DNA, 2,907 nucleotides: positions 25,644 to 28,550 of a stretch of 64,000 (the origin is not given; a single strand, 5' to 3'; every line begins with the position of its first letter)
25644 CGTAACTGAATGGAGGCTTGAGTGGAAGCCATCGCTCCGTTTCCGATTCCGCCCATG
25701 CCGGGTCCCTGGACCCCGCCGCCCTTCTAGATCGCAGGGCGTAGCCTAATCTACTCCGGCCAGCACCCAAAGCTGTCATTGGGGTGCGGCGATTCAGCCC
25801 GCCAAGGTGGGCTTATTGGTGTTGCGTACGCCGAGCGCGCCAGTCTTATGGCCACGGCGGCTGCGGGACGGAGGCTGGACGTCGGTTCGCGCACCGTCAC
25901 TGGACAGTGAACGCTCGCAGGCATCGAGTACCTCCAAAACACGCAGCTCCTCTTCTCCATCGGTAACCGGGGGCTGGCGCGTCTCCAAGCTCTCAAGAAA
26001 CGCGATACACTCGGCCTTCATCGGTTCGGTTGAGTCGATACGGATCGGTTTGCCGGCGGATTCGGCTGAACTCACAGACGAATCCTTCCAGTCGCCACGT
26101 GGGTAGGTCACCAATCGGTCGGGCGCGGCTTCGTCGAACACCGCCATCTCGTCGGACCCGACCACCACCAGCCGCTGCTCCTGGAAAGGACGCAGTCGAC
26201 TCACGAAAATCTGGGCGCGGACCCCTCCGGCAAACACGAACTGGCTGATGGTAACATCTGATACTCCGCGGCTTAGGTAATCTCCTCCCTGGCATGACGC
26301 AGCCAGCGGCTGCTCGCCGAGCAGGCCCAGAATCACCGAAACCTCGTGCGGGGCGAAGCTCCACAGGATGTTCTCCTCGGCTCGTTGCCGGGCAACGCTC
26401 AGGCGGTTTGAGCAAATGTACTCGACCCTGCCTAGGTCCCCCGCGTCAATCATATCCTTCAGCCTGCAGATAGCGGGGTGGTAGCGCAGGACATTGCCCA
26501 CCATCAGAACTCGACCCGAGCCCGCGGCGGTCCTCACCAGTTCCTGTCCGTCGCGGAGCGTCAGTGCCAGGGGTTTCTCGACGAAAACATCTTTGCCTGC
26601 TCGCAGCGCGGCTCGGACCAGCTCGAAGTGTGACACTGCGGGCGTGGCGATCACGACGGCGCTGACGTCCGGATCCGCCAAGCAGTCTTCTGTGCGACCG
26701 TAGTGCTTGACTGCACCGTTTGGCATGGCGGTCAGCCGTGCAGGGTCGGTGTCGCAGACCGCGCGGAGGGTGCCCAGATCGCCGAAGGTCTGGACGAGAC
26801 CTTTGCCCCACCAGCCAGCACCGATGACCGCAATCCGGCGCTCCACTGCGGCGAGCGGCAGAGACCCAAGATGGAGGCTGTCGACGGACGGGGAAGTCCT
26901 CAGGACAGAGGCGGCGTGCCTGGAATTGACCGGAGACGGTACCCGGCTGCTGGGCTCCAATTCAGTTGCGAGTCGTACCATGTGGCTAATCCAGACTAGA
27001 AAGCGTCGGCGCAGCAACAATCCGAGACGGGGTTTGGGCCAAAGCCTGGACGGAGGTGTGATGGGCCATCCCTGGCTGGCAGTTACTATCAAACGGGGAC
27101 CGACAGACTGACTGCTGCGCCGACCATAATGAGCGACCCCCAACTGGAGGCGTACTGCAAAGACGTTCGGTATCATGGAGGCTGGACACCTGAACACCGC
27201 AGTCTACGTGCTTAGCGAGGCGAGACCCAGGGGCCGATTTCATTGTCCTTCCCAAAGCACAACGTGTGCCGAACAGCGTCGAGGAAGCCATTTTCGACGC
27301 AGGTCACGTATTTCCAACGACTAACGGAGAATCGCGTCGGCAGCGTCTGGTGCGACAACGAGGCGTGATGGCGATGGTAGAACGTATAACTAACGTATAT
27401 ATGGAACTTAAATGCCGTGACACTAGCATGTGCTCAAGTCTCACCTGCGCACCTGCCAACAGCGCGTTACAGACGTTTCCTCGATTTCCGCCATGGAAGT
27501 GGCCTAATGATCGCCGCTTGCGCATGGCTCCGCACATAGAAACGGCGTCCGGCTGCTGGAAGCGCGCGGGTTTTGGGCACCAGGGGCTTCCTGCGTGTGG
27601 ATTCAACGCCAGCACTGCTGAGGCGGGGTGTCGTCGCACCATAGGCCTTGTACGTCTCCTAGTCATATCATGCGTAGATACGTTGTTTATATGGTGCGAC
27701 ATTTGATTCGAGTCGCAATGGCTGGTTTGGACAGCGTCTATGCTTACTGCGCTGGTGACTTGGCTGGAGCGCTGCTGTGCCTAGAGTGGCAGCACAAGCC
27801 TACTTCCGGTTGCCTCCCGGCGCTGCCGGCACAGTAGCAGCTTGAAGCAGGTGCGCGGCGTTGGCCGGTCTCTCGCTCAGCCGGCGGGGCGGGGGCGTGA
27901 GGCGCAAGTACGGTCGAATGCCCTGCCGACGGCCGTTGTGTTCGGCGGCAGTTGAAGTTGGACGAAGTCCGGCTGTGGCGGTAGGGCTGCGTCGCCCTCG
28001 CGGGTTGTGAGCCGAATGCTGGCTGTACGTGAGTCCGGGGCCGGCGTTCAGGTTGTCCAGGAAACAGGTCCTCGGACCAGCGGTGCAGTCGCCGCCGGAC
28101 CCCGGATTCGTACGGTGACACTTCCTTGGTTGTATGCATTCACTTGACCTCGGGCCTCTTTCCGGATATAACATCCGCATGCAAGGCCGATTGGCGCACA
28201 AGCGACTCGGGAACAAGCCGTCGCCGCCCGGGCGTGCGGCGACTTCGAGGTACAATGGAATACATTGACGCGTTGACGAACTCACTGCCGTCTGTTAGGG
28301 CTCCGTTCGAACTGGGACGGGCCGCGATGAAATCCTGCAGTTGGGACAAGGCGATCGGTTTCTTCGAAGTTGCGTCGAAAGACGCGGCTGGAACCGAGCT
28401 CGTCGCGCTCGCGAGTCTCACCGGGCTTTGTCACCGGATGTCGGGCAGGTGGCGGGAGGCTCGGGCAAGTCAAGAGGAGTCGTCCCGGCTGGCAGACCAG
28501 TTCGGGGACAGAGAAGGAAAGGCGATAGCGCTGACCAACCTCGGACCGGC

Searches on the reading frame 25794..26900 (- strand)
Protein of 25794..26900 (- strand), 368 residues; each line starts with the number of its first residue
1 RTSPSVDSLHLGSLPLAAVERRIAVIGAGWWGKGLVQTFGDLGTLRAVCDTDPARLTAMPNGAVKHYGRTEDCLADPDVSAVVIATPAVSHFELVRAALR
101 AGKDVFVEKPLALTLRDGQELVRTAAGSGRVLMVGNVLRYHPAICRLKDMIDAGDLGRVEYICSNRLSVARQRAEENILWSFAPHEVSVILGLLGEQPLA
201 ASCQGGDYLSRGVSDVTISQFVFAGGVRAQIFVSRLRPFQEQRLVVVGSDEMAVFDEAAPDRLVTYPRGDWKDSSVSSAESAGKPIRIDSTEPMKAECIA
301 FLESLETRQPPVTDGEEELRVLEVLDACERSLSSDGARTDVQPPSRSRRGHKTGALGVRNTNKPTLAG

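Call 11: search_protein_families(library=pfam, proteins=[window:25794-26900:-], max_evalue=0.001)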
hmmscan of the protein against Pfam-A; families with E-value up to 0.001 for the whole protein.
window:25794-26900:- (368 aa): 2 families
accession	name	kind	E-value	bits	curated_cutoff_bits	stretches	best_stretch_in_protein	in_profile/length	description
PF01408.29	GFO_IDH_MocA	-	2.9e-23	83.3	24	1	22-135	2-119/120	Oxidoreductase family, NAD-binding Rossmann fold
PF22725.1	GFO_IDH_MocA_C3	-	1.9e-10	41.2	27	1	146-252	3-122/124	GFO/IDH/MocA C-terminal domain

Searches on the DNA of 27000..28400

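Call 63: search_rna_families(source=window, start=27000, end=28400, threshold=evalue, max_evalue=0.1)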
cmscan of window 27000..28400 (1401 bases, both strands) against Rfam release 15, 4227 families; matches with E-value up to 0.1: 0.
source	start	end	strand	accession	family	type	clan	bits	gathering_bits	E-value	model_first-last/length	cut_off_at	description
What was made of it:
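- Tried and rejected: No Rfam match (call 63).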
